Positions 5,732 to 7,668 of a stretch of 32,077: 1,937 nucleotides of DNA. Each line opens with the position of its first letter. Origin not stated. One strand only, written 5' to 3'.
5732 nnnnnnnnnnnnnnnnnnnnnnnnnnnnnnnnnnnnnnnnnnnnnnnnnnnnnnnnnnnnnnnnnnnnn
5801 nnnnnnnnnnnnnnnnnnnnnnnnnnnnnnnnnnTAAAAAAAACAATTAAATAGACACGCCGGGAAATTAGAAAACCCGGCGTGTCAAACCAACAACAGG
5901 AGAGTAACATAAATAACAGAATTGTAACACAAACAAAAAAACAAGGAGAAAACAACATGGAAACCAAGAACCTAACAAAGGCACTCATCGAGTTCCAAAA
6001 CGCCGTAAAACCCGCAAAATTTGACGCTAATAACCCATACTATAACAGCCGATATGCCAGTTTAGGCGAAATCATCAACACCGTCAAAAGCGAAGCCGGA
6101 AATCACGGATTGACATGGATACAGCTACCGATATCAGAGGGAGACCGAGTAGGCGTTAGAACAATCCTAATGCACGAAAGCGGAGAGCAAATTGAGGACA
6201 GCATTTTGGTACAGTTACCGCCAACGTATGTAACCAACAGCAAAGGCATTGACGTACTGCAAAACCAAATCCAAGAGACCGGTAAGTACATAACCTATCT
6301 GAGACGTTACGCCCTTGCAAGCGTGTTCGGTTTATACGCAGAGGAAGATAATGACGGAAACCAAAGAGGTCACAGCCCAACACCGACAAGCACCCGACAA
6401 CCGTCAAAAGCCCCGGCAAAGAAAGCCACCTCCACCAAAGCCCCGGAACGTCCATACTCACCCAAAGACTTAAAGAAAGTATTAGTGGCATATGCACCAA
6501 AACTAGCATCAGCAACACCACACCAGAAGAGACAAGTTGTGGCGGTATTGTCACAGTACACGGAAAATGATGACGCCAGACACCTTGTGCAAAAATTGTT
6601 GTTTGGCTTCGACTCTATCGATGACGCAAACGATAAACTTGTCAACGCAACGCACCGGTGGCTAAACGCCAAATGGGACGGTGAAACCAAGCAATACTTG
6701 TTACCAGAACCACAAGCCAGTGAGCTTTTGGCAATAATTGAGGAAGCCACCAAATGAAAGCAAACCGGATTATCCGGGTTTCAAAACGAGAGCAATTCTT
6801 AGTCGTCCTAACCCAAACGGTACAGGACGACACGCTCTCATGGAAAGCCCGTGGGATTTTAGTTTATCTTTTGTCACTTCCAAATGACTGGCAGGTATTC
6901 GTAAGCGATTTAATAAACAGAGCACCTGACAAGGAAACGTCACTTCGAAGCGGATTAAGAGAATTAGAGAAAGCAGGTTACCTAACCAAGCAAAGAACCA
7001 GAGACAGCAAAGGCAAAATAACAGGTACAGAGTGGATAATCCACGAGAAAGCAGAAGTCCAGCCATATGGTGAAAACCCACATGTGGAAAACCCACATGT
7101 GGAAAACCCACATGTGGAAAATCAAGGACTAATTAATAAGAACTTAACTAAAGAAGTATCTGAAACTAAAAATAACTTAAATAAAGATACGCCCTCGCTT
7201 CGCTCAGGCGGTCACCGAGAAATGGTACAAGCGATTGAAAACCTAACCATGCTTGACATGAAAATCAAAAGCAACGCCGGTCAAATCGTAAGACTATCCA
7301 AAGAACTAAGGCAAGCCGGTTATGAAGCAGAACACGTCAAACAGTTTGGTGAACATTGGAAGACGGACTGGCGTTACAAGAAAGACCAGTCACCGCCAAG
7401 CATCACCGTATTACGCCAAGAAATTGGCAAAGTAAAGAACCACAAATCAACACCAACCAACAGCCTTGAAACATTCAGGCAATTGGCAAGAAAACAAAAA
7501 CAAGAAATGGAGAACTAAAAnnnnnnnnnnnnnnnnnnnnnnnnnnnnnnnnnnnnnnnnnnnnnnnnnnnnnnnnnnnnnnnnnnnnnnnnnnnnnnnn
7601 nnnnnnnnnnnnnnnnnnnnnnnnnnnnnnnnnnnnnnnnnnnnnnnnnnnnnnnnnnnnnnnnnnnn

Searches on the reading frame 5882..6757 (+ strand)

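Call 83: search_protein_families(library=phrogs, proteins=[window:5882-6757:+], max_evalue=0.00001)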
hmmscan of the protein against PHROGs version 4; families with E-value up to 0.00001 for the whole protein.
window:5882-6757:+ (291 aa): 4 families
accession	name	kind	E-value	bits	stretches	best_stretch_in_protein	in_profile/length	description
phrog_2324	-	DNA, RNA and nucleotide metabolism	5.8e-37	128.1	1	23-191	3-156/193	Erf-like ssDNA annealing protein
phrog_155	-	DNA, RNA and nucleotide metabolism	6.6e-31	109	1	16-223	53-261/308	Erf-like ssDNA annealing protein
phrog_10003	-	other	3e-13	50.9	1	51-162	65-171/297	recombinase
phrog_34817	-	unknown function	7.8e-13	49.4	1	50-250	39-218/291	-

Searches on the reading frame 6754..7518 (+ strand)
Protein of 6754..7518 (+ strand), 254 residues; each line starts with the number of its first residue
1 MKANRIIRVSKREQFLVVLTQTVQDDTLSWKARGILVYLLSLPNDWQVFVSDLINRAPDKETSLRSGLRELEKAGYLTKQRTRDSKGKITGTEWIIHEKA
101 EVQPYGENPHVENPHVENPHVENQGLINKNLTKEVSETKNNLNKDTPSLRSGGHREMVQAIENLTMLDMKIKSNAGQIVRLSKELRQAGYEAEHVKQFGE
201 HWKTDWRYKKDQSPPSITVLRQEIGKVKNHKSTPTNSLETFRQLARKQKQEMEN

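Call 83: search_protein_families(library=phrogs, proteins=[window:6754-7518:+], max_evalue=0.00001)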
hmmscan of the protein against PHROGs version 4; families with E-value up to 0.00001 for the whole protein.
window:6754-7518:+ (254 aa): 10 families
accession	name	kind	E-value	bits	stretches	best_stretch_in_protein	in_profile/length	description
phrog_4707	-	DNA, RNA and nucleotide metabolism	4.9e-28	99.8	1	2-100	3-102/409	replication initiation protein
phrog_11718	-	unknown function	4.9e-20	72.8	1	6-100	3-99/105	-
phrog_428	-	DNA, RNA and nucleotide metabolism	2e-15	57.9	1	8-143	83-223/455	replication initiation protein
phrog_22134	-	unknown function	2.4e-15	58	1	21-149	5-137/262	-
phrog_37920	-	DNA, RNA and nucleotide metabolism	3.5e-14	53.6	1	14-96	11-93/245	HTH DNA binding protein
phrog_1456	-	DNA, RNA and nucleotide metabolism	9e-14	52.2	1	9-147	7-127/365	DNA binding protein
phrog_27492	-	unknown function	4e-12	47.2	1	3-83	12-93/304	-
phrog_186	-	DNA, RNA and nucleotide metabolism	4.3e-12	47.3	1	5-143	12-166/308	DnaD-like helicase loader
phrog_270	-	DNA, RNA and nucleotide metabolism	7.2e-12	46.4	1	21-150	38-175/383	replication initiation protein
phrog_345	-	DNA, RNA and nucleotide metabolism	7.4e-08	33.4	1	28-142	43-181/297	replication initiation O-like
